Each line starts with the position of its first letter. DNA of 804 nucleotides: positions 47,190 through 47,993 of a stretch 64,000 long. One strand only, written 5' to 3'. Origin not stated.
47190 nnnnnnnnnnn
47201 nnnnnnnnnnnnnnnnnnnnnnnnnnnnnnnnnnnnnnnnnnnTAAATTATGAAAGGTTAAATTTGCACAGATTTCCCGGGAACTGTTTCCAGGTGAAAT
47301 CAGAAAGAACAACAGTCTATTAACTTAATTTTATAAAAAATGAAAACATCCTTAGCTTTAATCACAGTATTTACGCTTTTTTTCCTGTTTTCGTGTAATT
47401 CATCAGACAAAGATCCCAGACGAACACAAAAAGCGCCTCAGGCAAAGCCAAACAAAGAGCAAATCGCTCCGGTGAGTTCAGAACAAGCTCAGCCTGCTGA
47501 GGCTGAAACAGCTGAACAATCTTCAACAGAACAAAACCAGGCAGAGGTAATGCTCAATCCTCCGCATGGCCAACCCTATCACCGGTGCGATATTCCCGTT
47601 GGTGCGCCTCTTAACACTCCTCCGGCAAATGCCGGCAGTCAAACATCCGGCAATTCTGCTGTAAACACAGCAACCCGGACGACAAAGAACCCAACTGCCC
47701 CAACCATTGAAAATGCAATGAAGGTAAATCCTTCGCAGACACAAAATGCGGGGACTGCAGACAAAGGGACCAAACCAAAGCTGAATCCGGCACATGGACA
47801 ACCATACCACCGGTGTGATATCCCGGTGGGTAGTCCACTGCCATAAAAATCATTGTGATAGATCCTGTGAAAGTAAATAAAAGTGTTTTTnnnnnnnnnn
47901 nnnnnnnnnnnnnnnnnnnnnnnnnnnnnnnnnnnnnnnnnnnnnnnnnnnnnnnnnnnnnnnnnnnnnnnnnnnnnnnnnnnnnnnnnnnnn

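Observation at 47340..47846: Arsenic-island lipoprotein with a duplicated His/His/Cys/Asp motif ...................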

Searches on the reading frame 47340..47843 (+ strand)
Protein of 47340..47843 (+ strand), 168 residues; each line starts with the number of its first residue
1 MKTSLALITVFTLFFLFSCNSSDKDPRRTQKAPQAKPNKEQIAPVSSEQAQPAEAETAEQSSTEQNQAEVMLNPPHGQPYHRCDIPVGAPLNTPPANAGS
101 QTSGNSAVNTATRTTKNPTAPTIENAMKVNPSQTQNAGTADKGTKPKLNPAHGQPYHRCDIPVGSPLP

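Call 3: search_protein_families(library=pfam, proteins=[window:47340-47843:+], max_evalue=0.1)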
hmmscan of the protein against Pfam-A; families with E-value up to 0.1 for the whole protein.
window:47340-47843:+ (168 aa): 0 families

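Call 4: search_protein_families(library=ncbifam, proteins=[window:47340-47843:+], max_evalue=0.1)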
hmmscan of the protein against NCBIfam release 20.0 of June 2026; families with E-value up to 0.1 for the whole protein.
window:47340-47843:+ (168 aa): 3 families
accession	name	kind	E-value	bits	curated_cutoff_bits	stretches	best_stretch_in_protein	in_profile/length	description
NF045842.1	MIP_near_MIB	exception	0.0048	15.5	305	1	4-147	12-156/740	Ig-specific serine endopeptidase MIP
TIGR03490.1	Mycoplas_LppA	paralog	0.0063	15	325.5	1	4-77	9-83/541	LppA family lipoprotein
NF040528.1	SP_0198_lipo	equivalog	0.029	14.3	100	1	2-65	2-56/144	SP_0198 family lipoprotein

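Call 5: find_homologous_proteins(query=window:47340-47843:+, max_evalue=0.01)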
Query window:47340-47843:+ (168 aa): 1623 proteins with E <= 0.01 among 1658 candidates; the best 120 are listed.
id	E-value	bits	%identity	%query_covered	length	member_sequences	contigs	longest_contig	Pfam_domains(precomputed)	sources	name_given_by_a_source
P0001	2.2e-104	365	100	100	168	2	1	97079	-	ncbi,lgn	ncbi:MAG: hypothetical protein ACNA7V_00225 [Bacteroidales bacterium]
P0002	2.8e-92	325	90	100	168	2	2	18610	-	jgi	jgi:hypothetical protein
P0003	1.3e-87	310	86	100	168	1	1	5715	-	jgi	jgi:hypothetical protein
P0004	7.0e-69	249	73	100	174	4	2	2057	-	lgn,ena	-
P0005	4.1e-68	247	49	99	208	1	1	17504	-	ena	-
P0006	2.6e-65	238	48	100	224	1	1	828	-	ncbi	-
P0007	2.7e-61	225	45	100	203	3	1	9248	-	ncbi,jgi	jgi:hypothetical protein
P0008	3.6e-61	224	65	100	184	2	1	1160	-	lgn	-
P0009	4.3e-58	214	39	89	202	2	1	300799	-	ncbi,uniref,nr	ncbi:hypothetical protein [Marinilabilia salmonicolor]|uniref:Uncharacterized protein n=1 Tax=Marini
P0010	1.6e-57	212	62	64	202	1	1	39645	-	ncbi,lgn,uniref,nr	ncbi:hypothetical protein [Marinilabilia sp.]|uniref:hypothetical protein n=1 Tax=Marinilabilia sp. 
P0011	1.3e-55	206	42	100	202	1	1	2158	-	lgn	-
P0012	3.2e-55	205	62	100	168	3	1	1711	-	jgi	jgi:hypothetical protein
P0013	3.4e-55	205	61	100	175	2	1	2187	-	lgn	-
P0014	5.3e-55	204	58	100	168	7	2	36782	-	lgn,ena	-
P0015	7.6e-54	200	61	100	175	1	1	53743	-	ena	-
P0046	6.0e-48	181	55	99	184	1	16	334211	-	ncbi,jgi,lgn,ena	jgi:hypothetical protein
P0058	1.1e-45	174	54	100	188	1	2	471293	-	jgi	jgi:hypothetical protein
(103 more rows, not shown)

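Call 8: find_encoding_contigs(protein=P0009, flank=8000, max_places=3)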
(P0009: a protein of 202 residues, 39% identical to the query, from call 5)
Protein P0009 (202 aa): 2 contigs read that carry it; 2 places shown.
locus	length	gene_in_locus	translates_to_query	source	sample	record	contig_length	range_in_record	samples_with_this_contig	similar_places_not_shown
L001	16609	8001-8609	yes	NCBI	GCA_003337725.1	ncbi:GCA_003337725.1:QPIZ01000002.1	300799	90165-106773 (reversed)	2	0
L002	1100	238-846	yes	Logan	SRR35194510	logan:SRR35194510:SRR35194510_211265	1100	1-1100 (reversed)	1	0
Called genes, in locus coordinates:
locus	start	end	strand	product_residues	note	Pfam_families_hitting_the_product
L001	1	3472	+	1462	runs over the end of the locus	PF00873:ACR_tran, PF02321:OEP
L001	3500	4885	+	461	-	PF25917:BSH_RND (weak), PF25919:BSH_CusB, PF25973:BSH_CzcB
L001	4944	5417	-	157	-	PF09055:Sod_Ni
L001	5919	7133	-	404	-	PF00999:Na_H_Exchanger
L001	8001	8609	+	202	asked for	-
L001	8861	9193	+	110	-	PF01022:HTH_5, PF12802:MarR_2 (weak), PF12840:HTH_20, PF13412:HTH_24 (weak)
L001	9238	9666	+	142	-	PF01451:LMWPc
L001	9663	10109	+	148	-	PF09719:C_GCAxxG_C_C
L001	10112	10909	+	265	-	PF05175:MTS (weak), PF01135:PCMT, PF01209:Ubie_methyltran, PF13489:Methyltransf_23, PF13847:Methyltransf_31, PF08241:Methyltransf_11, PF08242:Methyltransf_12, PF13649:Methyltransf_25, +2 more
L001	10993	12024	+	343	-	PF13593:SBF_like, PF01758:SBF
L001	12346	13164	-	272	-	PF03193:RsgA_GTPase (weak), PF00005:ABC_tran, PF13304:AAA_21 (faint)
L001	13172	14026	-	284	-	PF00528:BPD_transp_1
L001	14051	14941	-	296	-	PF00528:BPD_transp_1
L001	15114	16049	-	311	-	PF12849:PBP_like_2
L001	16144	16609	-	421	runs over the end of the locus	PF13372:Alginate_exp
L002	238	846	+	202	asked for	-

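Call 9: find_encoding_contigs(protein=P0046, flank=8000, max_places=3)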
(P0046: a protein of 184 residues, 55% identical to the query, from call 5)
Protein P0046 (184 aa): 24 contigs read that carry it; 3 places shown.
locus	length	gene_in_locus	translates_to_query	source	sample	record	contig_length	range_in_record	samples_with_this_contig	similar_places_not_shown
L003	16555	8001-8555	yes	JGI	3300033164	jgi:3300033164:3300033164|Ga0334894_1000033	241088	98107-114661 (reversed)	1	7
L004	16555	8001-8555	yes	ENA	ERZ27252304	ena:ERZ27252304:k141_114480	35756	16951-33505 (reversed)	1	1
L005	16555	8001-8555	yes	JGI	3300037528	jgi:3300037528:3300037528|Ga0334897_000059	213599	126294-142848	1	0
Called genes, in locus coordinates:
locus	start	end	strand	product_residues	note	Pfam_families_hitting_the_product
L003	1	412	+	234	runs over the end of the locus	PF02683:DsbD_TM, PF13386:DsbD_2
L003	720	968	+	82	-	PF13192:Thioredoxin_3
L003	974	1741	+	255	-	PF03807:F420_oxidored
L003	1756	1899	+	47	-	-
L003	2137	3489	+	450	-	PF03448:MgtE_N, PF00571:CBS (weak), PF01769:MgtE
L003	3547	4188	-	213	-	PF14512:TM1586_NiRdase (faint), PF00881:Nitroreductase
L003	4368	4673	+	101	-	PF01022:HTH_5, PF12840:HTH_20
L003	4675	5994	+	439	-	PF03773:ArsP_1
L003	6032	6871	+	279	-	PF09719:C_GCAxxG_C_C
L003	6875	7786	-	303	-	PF00849:PseudoU_synth_2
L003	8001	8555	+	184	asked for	-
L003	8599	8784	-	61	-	PF21956:DUF6922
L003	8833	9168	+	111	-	PF01258:zf-dskA_traR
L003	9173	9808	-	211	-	PF08242:Methyltransf_12 (faint), PF13489:Methyltransf_23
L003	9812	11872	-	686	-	PF00580:UvrD-helicase, PF13245:AAA_19 (weak), PF01443:Viral_helicase1 (faint), PF13361:UvrD_C, PF13538:UvrD_C_2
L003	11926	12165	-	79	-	-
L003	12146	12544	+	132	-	PF01022:HTH_5, PF12802:MarR_2 (weak), PF12840:HTH_20, PF13412:HTH_24 (weak)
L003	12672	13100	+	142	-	PF01451:LMWPc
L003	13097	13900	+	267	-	PF01135:PCMT, PF01209:Ubie_methyltran, PF13489:Methyltransf_23, PF13847:Methyltransf_31, PF08241:Methyltransf_11, PF08242:Methyltransf_12, PF13649:Methyltransf_25, PF20922:Anamorsin_N, +3 more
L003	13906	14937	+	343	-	PF01758:SBF, PF13593:SBF_like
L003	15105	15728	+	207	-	PF00440:TetR_N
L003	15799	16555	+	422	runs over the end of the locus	PF02321:OEP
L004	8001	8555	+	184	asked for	-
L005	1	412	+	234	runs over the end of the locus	PF02683:DsbD_TM, PF13386:DsbD_2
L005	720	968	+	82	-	PF13192:Thioredoxin_3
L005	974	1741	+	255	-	PF03807:F420_oxidored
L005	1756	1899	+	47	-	-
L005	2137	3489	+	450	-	PF03448:MgtE_N, PF00571:CBS (weak), PF01769:MgtE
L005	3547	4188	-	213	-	PF14512:TM1586_NiRdase (faint), PF00881:Nitroreductase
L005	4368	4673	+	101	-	PF01022:HTH_5, PF12840:HTH_20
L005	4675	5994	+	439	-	PF03773:ArsP_1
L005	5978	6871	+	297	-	PF09719:C_GCAxxG_C_C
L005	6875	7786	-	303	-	PF00849:PseudoU_synth_2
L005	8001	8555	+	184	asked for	-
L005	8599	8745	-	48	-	PF21956:DUF6922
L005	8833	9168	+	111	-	PF01258:zf-dskA_traR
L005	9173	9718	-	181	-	PF13489:Methyltransf_23, PF08242:Methyltransf_12 (weak)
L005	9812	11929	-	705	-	PF00580:UvrD-helicase, PF01443:Viral_helicase1 (faint), PF13245:AAA_19 (weak), PF13361:UvrD_C (weak), PF13538:UvrD_C_2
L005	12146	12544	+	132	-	PF01022:HTH_5, PF12802:MarR_2 (weak), PF12840:HTH_20, PF13412:HTH_24 (weak)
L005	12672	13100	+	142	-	PF01451:LMWPc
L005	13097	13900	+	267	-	PF01135:PCMT, PF01209:Ubie_methyltran, PF13489:Methyltransf_23, PF13847:Methyltransf_31, PF08241:Methyltransf_11, PF08242:Methyltransf_12, PF13649:Methyltransf_25, PF20922:Anamorsin_N, +3 more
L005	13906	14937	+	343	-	PF01758:SBF, PF13593:SBF_like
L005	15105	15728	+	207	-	PF00440:TetR_N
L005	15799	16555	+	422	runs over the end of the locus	PF02321:OEP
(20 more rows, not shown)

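Call 10: find_encoding_contigs(protein=P0058, flank=8000, max_places=3)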
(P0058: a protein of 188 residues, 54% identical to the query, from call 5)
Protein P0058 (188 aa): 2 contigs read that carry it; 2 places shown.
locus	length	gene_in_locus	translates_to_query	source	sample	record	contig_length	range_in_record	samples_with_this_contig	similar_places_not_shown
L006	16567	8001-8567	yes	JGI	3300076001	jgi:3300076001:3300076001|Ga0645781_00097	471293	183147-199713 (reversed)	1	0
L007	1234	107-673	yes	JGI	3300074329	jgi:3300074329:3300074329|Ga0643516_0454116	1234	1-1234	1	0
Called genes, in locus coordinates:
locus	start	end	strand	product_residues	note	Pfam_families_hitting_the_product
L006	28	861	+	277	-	PF09719:C_GCAxxG_C_C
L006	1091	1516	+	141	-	-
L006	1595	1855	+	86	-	-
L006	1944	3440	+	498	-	PF25919:BSH_CusB (faint), PF25975:CzcB_C, PF25989:YknX_C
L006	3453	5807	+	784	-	PF00873:ACR_tran, PF03176:MMPL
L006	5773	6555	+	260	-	PF00873:ACR_tran, PF03176:MMPL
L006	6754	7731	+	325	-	-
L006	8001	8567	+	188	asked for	-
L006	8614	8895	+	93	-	PF07610:DUF1573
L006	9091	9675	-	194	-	PF08843:AbiEii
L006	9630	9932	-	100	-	PF21956:DUF6922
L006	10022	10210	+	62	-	-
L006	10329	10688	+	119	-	PF12840:HTH_20, PF01022:HTH_5, PF08279:HTH_11 (weak), PF12802:MarR_2, PF13412:HTH_24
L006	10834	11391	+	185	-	PF01451:LMWPc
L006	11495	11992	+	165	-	PF01135:PCMT, PF01209:Ubie_methyltran, PF08241:Methyltransf_11, PF08242:Methyltransf_12, PF13489:Methyltransf_23, PF13649:Methyltransf_25, PF13847:Methyltransf_31, PF20922:Anamorsin_N, +6 more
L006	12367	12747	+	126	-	PF13593:SBF_like (weak), PF01758:SBF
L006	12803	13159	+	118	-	-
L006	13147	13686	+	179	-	-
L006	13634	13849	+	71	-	-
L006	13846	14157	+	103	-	-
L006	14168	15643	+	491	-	PF17831:PDH_E1_M, PF22613:Transketolase_C_1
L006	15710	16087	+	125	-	-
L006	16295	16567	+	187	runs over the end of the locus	PF00198:2-oxoacid_dh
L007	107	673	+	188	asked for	-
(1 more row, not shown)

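Call 11: find_related_loci(query=A1, collection=genome_contigs, flank=10000)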
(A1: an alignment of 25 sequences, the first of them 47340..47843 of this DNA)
Query A1 (168 aa) in genome_contigs; peptide patterns used: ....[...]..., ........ (x = any residue, [..] = any of these).
599 stretches matched a pattern (row limit reached: there are more); 509 encode a relative of the query (tblastn E <= 1e-3); the best 80 are kept; 80 distinct loci.
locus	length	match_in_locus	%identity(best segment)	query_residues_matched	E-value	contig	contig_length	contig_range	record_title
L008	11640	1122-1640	57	1-168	3e-57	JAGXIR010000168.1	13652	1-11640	MAG: Sunxiuqinia sp. isolate LH_M90 k141_1000896, whole genome shotgun sequence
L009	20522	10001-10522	55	2-168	6e-56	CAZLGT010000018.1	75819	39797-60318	MAG TPA_asm: uncultured Mariniphaga sp. isolate SRP241326_co2_354 genome assembly, contig: NODE_583_length_75819_cov_8.3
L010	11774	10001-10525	53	1-168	2e-53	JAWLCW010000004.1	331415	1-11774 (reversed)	MAG: Mariniphaga sp. isolate 15dZY3.bin.73 NODE_50_length_331415_cov_32.089187, whole genome shotgun sequence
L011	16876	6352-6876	58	1-168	1e-52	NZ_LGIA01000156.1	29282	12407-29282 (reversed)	Sunxiuqinia dokdonensis strain DH1 contig00156, whole genome shotgun sequence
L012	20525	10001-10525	51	1-168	2e-51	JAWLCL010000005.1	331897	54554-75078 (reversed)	MAG: Mariniphaga sp. isolate 15dZY3.bin.44 NODE_49_length_331897_cov_5.811949, whole genome shotgun sequence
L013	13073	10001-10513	54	1-168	1e-51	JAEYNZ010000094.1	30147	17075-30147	MAG: Bacteroidetes bacterium isolate OH_CBB_133 k127_655594, whole genome shotgun sequence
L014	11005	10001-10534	55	2-168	1e-50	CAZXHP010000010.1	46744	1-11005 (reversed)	MAG TPA_asm: uncultured Mariniphaga sp. isolate SRP241341_co1_250 genome assembly, contig: NODE_939_length_46744_cov_12.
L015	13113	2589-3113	54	1-168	9e-50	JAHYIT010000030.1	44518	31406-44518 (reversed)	MAG: Mariniphaga sp. isolate KA03 NODE_490_length_44518_cov_9.898853, whole genome shotgun sequence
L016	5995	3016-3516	50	1-168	4e-49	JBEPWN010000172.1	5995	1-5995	MAG: Marinilabilia sp. isolate 01_S196.metabat2_refined.075_sub NODE_10313_length_5995_cov_4.161895:0-5995, whole genome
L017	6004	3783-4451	43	1-168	1e-47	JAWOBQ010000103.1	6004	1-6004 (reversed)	MAG: Bacteroidales bacterium isolate BLK3-3.bin.221 k191_3005951, whole genome shotgun sequence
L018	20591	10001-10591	47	1-168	2e-47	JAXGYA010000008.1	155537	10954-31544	MAG: Mariniphaga sp. isolate AnMBR.bin502 bin502_8, whole genome shotgun sequence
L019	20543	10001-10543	51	7-168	2e-46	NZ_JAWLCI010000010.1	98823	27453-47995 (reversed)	MAG: Mariniphaga sp. isolate 15dZY3.bin.39 NODE_404_length_98823_cov_62.370163, whole genome shotgun sequence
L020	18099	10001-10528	48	5-168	2e-42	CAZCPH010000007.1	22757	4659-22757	MAG TPA_asm: uncultured Mariniphaga sp. isolate SRP192927_co6_147 genome assembly, contig: NODE_4697_length_22757_cov_3.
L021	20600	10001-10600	41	1-168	1e-38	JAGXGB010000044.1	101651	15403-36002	MAG: Bacteroidales bacterium isolate LH_M29 k141_725444, whole genome shotgun sequence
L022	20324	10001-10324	62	61-168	1e-37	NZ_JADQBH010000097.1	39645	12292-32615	MAG: Marinilabilia sp. isolate Soudan_9 NODE_408_length_39645_cov_6.711442, whole genome shotgun sequence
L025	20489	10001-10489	44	5-168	3e-36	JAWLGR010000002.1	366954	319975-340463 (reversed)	MAG: Mariniphaga sp. isolate 30dZY2.bin.126 NODE_57_length_366954_cov_5.757108, whole genome shotgun sequence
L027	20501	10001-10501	43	1-168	3e-35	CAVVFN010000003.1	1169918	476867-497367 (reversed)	MAG: uncultured Prolixibacteraceae bacterium isolate MFD01721.bin.1.367 genome assembly, contig: contig_19005, whole gen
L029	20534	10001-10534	41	1-168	3e-34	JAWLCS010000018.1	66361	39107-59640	MAG: Bacteroidales bacterium isolate 15dZY3.bin.68 NODE_700_length_66361_cov_26.109309, whole genome shotgun sequence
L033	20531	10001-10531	41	1-168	1e-32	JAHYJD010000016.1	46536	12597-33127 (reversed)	MAG: Bacteroidales bacterium isolate KA13 NODE_460_length_46536_cov_11.280527, whole genome shotgun sequence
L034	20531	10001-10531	41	1-168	2e-32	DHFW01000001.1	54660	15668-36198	MAG TPA_asm: Bacteroidales bacterium UBA4814 UBA4814_contig_7650, whole genome shotgun sequence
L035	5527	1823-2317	41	1-168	1e-31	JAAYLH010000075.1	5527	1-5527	MAG: Bacteroidales bacterium isolate AS15tlH2ME_224 62820_AS15, whole genome shotgun sequence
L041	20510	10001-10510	39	1-168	6e-29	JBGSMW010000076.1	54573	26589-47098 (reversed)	MAG: Draconibacterium sp. isolate JTS-AC24 k141_4490576, whole genome shotgun sequence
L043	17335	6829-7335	40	5-168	4e-28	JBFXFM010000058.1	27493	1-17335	MAG: Draconibacterium sp. isolate CA_2019_TPIn_14 NODE_5484_length_27493_cov_7.415808_TPIn, whole genome shotgun sequenc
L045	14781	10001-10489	42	1-167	5e-28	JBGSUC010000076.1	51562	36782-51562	MAG: Prolixibacteraceae bacterium isolate JTS-AC423 k141_2769146, whole genome shotgun sequence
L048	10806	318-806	43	1-168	4e-27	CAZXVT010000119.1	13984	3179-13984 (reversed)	MAG TPA_asm: uncultured Maribellus sp. isolate binchicken_co269_73 genome assembly, contig: NODE_4188_length_13984_cov_7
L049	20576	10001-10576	35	1-164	5e-27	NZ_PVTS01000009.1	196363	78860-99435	Marinilabilia salmonicolor strain MSL42 Ga0139029_109, whole genome shotgun sequence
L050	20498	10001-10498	38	1-168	4e-29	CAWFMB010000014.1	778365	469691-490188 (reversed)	MAG: uncultured Prolixibacteraceae bacterium isolate MFD01721.bin.1.338 genome assembly, contig: contig_25994, whole gen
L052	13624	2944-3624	40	1-167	2e-26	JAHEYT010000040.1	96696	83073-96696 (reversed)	MAG: Bacteroidetes bacterium isolate nzgw134 NODE_119_length_96697_cov_4.777667, whole genome shotgun sequence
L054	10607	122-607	39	1-167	5e-26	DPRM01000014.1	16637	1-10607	MAG TPA_asm: Prolixibacteraceae bacterium isolate UBA8504 contig_298261, whole genome shotgun sequence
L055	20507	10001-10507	36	1-167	8e-26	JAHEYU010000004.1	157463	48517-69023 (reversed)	MAG: Bacteroidetes bacterium isolate nzgw135 NODE_121_length_157464_cov_4.258232, whole genome shotgun sequence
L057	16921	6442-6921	36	1-167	2e-25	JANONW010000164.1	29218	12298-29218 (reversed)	MAG: Prolixibacteraceae bacterium isolate VAR_43_metabat_282_sub VAR_43_k141_4152843, whole genome shotgun sequence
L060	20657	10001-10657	39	5-167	4e-24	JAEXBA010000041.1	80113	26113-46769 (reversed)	MAG: Bacteroidetes bacterium isolate OH_SFB_54 k127_992847, whole genome shotgun sequence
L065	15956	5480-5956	36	1-167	3e-23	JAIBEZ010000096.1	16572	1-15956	MAG: Prolixibacteraceae bacterium isolate BC_metabat.bin.32 BC_k141_70149, whole genome shotgun sequence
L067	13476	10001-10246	51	72-167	3e-23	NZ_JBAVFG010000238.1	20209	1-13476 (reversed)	MAG: Kaistella sp. isolate MFD01704_ilm_asm_bin15 k127_195970, whole genome shotgun sequence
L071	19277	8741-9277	41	1-168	9e-23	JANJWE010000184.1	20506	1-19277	MAG: Flavobacterium sp. isolate RC343_metabat.bin.17 RC343_k141_227262, whole genome shotgun sequence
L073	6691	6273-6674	41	1-168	8e-23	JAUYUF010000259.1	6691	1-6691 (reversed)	MAG: Flavobacteriaceae bacterium isolate C9_concoct.bin.3 C9_k141_79419, whole genome shotgun sequence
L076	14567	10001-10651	38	2-168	2e-22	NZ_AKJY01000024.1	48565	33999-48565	Chryseobacterium populi strain CF314 PMI13_contig_27, whole genome shotgun sequence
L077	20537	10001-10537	38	1-168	6e-22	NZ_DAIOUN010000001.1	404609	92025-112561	MAG: Flavobacterium sp. isolate CTOTU10710 NODE_6_length_404609_cov_50.368816, whole genome shotgun sequence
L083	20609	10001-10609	39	3-168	2e-21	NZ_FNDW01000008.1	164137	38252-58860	Chryseobacterium taeanense strain DSM 17071, whole genome shotgun sequence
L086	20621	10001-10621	40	7-168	2e-21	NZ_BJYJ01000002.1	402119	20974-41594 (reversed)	Chryseobacterium hagamense strain NBRC 105253 sequence002, whole genome shotgun sequence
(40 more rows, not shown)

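Call 17: search_protein_families(library=pfam, proteins=[L029:9345-9737:+, L048:1137-1598:+, L073:2282-5704:+, L086:9233-9916:+, L076:7530-9074:+, L055:17120-18664:+, L067:6614-6985:+, L083:11112-13781:+, L027:8015-8971:-, L049:7309-8004:+], max_evalue=0.01)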
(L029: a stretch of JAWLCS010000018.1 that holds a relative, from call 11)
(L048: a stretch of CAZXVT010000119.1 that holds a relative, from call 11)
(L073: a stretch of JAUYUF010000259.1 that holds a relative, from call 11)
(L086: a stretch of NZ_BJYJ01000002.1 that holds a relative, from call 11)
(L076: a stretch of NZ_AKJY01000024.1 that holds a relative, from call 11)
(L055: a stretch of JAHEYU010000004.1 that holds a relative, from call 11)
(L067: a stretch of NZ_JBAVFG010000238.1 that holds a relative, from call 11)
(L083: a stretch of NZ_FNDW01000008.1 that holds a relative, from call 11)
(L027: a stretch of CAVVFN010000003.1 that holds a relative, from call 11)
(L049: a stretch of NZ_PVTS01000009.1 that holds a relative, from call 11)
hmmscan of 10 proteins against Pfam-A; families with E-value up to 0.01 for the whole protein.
L029:9345-9737:+ (131 aa): 3 families
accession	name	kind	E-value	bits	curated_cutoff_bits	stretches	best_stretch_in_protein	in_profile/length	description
PF07610.17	DUF1573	-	6.1e-36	122.8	26.1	1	31-127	1-98/98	Protein of unknown function (DUF1573)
PF22544.2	HYDIN_VesB_CFA65-like_Ig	-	2.2e-15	57.1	25.5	1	31-125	3-99/100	HYDIN/CFA65/VesB-like, Ig-like domain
PF15780.11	ASH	-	0.0015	19.1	27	1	40-115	16-93/98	Abnormal spindle-like microcephaly-assoc'd, ASPM-SPD-2-Hydin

L048:1137-1598:+ (154 aa): 5 families
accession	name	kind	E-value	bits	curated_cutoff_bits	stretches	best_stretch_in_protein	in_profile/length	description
PF00085.26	Thioredoxin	-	4.7e-08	33.4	23.5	1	65-147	19-98/103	Thioredoxin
PF13098.12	Thioredoxin_2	-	6.1e-07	30.2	27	1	67-148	8-102/104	Thioredoxin-like domain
PF13728.12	TraF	-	1.4e-05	25.5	23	1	65-150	130-223/224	F plasmid transfer operon protein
PF13905.12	Thioredoxin_8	-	5.9e-05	23.8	27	1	66-109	3-46/94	Thioredoxin-like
PF14595.12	Thioredoxin_9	-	0.0067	16.8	25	1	32-135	9-112/129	Thioredoxin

L073:2282-5704:+ (1141 aa): 2 families
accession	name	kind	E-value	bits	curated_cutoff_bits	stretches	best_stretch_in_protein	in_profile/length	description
PF00873.25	ACR_tran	-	7.3e-177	590.5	28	2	12-505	3-497/1021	AcrB/AcrD/AcrF family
PF03176.21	MMPL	-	0.0027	17.1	20.5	1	910-1028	108-227/333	MMPL family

L086:9233-9916:+ (228 aa): 2 families
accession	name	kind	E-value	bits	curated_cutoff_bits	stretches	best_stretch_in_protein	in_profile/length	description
PF00072.30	Response_reg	-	6.2e-29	100.8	30.2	1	5-114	1-110/111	Response regulator receiver domain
PF00486.34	Trans_reg_C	-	5.8e-16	58.8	26.2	1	151-224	2-77/77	Transcriptional regulatory protein, C terminal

L076:7530-9074:+ (515 aa): 3 families
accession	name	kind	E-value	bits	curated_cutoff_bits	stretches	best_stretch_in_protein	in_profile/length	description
PF02518.31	HATPase_c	-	3.3e-23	82.7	26.4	1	405-514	2-109/111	Histidine kinase-, DNA gyrase B-, and HSP90-like ATPase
PF00512.31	HisKA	-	4.2e-14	52.8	26.9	1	291-357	2-65/66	His Kinase A (phospho-acceptor) domain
PF14501.12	HATPase_c_5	-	2.2e-05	24.7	22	1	408-503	5-93/102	GHKL domain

L055:17120-18664:+ (515 aa): 7 families
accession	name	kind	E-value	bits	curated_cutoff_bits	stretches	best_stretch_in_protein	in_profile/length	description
PF16576.10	HlyD_D23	-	6.1e-71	238.5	30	1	114-324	2-214/214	Barrel-sandwich domain of CusB or HlyD membrane-fusion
PF13437.12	HlyD_3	-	1.7e-19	71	22.2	1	221-315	2-100/106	HlyD family secretion protein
PF19335.5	HMBD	-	2.3e-14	53.5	23.6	1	53-79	1-27/28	Heavy metal binding domain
PF00403.32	HMA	-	1.3e-06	29.1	24.8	1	439-492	8-61/62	Heavy-metal-associated domain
PF12700.13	HlyD_2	-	2.4e-05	23.7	25.1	0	103-174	39-105/416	HlyD family secretion protein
PF16572.11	HlyD_D4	-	2.6e-05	24.4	26.4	1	161-214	2-54/55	Long alpha hairpin domain of cation efflux system protein, CusB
PF13533.13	Biotin_lipoyl_2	-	0.00033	20.9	29.8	0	223-249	5-31/32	Biotin-lipoyl like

L067:6614-6985:+ (124 aa): 0 families

L083:11112-13781:+ (890 aa): 3 families
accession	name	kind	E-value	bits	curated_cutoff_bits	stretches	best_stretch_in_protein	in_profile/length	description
PF00593.30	TonB_dep_Rec_b-barrel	-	5.7e-26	92.8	27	1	420-848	16-436/436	TonB dependent receptor-like, beta-barrel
PF00403.32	HMA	-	7.1e-09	36.4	24.8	1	133-185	8-61/62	Heavy-metal-associated domain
PF02169.21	LPP20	-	0.0088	16.9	25.9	0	356-447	28-89/97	LPP20 lipoprotein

L027:8015-8971:- (319 aa): 1 family
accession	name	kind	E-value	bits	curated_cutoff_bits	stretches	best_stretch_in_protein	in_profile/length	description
PF00849.27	PseudoU_synth_2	-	2.3e-32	112.8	26.8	1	112-263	1-151/152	RNA pseudouridylate synthase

L049:7309-8004:+ (232 aa): 1 family
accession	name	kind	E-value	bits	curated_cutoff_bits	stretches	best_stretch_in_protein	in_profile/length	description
PF13386.12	DsbD_2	-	1.4e-22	81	24.9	1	17-225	1-199/199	Cytochrome C biogenesis protein transmembrane region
